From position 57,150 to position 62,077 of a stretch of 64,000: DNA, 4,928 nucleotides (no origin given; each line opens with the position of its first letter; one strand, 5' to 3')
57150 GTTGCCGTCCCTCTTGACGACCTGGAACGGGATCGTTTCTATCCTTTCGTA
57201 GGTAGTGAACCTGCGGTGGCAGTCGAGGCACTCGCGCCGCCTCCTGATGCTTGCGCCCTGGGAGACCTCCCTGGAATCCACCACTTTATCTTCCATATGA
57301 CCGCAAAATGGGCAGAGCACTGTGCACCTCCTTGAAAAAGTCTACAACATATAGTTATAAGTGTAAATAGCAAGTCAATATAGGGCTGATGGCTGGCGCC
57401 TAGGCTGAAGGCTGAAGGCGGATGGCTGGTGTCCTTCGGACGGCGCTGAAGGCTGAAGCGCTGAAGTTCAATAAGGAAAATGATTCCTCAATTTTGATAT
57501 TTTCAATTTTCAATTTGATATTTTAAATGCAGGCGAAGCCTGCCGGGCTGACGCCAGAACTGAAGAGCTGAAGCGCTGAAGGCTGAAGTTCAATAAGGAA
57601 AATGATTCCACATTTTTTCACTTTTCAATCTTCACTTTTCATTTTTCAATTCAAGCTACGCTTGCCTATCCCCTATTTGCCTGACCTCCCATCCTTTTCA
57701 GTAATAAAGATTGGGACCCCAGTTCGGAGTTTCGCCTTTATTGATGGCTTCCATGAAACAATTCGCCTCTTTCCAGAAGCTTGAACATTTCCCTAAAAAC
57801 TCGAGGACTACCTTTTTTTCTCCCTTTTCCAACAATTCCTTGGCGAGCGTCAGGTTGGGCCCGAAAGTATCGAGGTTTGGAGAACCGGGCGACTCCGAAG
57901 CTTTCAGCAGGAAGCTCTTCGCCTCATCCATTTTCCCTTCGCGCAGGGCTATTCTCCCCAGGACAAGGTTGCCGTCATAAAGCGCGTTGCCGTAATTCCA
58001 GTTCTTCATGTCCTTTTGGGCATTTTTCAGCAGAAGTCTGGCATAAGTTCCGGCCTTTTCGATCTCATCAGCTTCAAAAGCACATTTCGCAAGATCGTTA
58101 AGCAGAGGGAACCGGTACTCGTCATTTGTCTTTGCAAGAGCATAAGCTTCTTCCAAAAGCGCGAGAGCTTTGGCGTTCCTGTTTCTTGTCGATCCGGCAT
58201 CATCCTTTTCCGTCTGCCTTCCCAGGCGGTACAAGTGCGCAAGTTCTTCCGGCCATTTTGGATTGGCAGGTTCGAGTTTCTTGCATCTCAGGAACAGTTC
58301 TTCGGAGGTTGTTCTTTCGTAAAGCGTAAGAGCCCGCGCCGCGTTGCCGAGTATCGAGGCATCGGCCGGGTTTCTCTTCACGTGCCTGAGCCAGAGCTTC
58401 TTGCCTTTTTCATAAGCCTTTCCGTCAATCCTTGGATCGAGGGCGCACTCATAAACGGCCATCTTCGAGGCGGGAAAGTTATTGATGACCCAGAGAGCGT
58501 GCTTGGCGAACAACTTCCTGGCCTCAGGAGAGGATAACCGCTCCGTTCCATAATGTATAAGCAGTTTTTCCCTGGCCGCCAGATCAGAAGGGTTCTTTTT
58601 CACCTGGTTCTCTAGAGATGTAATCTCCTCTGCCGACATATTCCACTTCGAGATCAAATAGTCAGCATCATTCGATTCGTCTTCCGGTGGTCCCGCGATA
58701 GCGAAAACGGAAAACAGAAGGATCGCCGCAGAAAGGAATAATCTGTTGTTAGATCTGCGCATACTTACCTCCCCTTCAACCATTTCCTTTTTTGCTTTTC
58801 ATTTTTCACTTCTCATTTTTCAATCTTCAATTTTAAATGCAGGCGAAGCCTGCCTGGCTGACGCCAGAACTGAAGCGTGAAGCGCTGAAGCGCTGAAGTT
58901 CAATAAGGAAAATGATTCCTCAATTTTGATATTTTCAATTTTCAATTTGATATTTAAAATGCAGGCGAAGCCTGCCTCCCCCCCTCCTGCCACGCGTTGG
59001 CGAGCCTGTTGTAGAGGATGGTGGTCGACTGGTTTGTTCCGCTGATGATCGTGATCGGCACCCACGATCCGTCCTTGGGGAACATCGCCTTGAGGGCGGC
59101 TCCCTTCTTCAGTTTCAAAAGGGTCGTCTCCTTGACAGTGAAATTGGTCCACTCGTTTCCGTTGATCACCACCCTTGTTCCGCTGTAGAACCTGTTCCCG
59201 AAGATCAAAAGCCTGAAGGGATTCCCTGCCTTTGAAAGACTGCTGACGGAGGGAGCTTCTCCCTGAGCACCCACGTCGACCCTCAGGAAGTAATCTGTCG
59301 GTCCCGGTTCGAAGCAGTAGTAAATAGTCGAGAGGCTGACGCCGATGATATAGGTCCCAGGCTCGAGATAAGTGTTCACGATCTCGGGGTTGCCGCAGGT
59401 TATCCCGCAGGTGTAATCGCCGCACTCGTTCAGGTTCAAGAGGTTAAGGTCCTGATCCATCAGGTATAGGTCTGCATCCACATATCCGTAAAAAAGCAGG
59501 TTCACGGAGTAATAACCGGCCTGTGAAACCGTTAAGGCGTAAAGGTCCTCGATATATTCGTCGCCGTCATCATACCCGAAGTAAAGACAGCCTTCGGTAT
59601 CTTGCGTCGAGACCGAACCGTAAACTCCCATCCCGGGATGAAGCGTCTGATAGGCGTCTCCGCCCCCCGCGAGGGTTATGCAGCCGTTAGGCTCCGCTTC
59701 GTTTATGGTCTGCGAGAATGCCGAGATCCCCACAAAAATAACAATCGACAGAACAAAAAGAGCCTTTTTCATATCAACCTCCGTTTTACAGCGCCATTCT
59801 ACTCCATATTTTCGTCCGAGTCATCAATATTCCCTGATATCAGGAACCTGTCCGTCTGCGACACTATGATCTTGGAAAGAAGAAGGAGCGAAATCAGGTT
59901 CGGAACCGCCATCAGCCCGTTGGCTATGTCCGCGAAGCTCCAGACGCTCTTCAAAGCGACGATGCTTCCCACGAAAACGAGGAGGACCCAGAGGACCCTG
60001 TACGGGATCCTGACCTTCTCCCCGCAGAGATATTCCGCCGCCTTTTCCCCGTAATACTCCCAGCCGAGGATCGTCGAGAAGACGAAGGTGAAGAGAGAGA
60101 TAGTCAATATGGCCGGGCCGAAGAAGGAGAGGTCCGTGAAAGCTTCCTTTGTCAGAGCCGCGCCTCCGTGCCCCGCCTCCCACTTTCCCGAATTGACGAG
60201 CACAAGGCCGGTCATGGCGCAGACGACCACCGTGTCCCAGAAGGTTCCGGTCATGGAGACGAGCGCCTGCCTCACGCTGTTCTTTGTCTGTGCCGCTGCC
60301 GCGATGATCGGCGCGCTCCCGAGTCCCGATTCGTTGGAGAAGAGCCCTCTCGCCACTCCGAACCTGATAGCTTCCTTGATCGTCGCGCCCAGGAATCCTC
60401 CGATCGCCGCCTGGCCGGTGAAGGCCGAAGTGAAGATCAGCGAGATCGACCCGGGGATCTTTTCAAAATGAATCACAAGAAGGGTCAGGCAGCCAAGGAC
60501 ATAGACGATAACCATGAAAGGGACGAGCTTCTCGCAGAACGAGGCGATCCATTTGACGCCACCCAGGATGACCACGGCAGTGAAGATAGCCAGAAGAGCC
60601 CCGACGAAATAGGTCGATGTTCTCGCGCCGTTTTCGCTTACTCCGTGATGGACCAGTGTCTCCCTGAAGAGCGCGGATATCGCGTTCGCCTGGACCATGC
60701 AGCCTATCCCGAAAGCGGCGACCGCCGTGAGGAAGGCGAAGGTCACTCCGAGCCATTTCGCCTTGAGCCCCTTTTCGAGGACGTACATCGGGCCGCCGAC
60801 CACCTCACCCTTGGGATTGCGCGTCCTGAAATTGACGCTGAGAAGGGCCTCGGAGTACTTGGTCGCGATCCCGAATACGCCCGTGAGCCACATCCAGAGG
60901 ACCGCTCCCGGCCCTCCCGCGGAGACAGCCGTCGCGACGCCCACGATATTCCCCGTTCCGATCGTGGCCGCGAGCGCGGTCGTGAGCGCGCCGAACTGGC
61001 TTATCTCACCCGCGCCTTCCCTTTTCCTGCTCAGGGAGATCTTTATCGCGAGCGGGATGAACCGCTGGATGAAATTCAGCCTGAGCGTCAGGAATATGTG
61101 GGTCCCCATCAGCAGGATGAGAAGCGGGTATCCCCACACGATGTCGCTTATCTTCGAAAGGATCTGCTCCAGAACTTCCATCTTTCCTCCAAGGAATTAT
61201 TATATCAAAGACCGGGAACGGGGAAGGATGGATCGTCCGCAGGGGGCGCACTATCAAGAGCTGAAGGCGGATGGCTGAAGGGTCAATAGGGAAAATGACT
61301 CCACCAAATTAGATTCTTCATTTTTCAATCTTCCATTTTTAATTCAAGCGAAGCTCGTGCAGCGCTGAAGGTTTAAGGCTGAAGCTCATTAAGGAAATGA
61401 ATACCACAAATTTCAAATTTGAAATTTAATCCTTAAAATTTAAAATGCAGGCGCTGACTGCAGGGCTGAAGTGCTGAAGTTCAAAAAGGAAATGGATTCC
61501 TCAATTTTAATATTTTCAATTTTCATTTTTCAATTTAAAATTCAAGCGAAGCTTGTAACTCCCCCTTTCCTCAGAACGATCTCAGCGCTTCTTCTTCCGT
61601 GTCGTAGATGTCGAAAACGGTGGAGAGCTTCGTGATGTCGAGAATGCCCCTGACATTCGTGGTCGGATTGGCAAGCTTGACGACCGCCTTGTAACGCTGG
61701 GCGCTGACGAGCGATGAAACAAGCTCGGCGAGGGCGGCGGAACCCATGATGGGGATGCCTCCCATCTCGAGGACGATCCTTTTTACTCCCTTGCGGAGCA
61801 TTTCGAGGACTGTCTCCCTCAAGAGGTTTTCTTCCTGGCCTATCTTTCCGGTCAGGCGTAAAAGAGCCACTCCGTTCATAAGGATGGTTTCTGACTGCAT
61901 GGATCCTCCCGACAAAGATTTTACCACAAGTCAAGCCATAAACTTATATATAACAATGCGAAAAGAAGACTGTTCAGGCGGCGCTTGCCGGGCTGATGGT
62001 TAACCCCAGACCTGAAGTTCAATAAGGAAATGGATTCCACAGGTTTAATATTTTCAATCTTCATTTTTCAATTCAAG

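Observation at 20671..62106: Novel-looking modular AT-rich intergenic repeat family (BOX-like): 8 loci, ~15 units, in a 60% GC genome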

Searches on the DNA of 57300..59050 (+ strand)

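Call 36: search_rna_families(source=window, start=57300, end=59050, threshold=evalue, max_evalue=10)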
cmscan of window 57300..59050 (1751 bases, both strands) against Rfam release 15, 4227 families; matches with E-value up to 10: 5.
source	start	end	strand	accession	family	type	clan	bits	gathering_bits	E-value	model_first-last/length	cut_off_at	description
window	58077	58132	-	RF00609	SNORD100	Gene; snRNA; snoRNA; CD-box;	CL00073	17.6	58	2.7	1-81/81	no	Small nucleolar RNA SNORD100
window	58908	58979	+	RF01796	frnS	Gene; sRNA;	-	17.2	60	7.4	1-119/119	no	Fumarate/nitrate reductase regulator sRNA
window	58817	58862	-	RF01360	CRISPR-DR47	Gene; CRISPR;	-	16.5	39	8.8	1-37/37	no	CRISPR RNA direct repeat element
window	58826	58890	+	RF00282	SNORD48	Gene; snRNA; snoRNA; CD-box;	-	13.3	36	9.3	1-63/63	no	Small nucleolar RNA SNORD48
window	57363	57433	+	RF01953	SOX2OT_exon3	Gene; lncRNA;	-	9.4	70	5.7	1-276/276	no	SOX2 overlapping transcript exon 3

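Call 65: search_dna_similar(query=window:57382-57673:+, collection=plasmids, mode=distant, max_rows=10)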
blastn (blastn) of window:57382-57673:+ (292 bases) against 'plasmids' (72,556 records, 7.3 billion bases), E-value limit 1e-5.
No match.

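Call 66: search_dna_similar(query=window:57382-57673:+, collection=phages, mode=distant, max_rows=10)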
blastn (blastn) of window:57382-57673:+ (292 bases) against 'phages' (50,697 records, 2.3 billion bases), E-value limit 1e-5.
No match.

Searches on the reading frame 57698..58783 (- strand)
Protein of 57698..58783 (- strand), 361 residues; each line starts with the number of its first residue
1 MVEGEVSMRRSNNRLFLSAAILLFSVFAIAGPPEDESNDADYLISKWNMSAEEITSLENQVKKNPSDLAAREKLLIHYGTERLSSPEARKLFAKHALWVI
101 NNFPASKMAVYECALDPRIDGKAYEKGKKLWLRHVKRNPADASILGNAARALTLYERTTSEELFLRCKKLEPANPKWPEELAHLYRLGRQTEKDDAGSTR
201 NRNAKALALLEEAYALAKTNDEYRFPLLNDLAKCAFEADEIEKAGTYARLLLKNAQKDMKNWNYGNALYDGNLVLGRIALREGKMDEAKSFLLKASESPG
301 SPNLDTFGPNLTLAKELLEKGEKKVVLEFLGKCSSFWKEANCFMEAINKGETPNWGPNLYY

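Call 23: search_protein_families(library=pfam, proteins=[window:57698-58783:-])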
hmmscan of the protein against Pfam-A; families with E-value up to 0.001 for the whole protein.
window:57698-58783:- (361 aa): 2 families
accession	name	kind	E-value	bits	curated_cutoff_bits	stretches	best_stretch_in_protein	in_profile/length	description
PF14559.12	TPR_19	-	3.3e-05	24.6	25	0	202-261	6-60/68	Tetratricopeptide repeat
PF13428.12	TPR_14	-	0.00029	21.7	23.5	0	200-225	14-39/44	Tetratricopeptide repeat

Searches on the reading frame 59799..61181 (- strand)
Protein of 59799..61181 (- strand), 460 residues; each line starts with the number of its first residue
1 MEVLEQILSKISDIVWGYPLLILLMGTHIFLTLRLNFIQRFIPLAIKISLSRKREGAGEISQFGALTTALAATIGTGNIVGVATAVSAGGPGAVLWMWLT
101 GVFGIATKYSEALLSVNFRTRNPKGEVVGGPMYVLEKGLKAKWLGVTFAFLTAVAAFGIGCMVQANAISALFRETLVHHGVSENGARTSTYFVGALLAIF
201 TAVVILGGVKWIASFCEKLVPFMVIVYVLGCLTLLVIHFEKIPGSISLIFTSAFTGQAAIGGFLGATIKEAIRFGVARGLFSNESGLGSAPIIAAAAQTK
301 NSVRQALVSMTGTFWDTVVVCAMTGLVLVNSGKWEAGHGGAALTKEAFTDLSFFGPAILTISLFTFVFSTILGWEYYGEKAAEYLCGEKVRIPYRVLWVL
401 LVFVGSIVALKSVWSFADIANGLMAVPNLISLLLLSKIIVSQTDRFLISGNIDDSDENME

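Call 23: search_protein_families(library=pfam, proteins=[window:59799-61181:-])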
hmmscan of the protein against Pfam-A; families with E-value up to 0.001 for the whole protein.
window:59799-61181:- (460 aa): 1 family
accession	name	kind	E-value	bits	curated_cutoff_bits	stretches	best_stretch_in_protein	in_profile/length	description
PF01235.23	Na_Ala_symp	-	2.9e-132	442.1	24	1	52-446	5-379/392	Sodium:alanine symporter family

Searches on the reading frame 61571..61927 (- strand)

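Call 23: search_protein_families(library=pfam, proteins=[window:61571-61927:-])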
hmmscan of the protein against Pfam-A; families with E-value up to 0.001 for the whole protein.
window:61571-61927:- (118 aa): 2 families
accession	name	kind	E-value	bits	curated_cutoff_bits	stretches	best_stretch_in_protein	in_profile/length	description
PF01740.26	STAS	-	8.8e-12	45.2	22.6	1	19-114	9-106/106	STAS domain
PF13466.11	STAS_2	-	0.00012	22.6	29.2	1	35-99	14-77/80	STAS domain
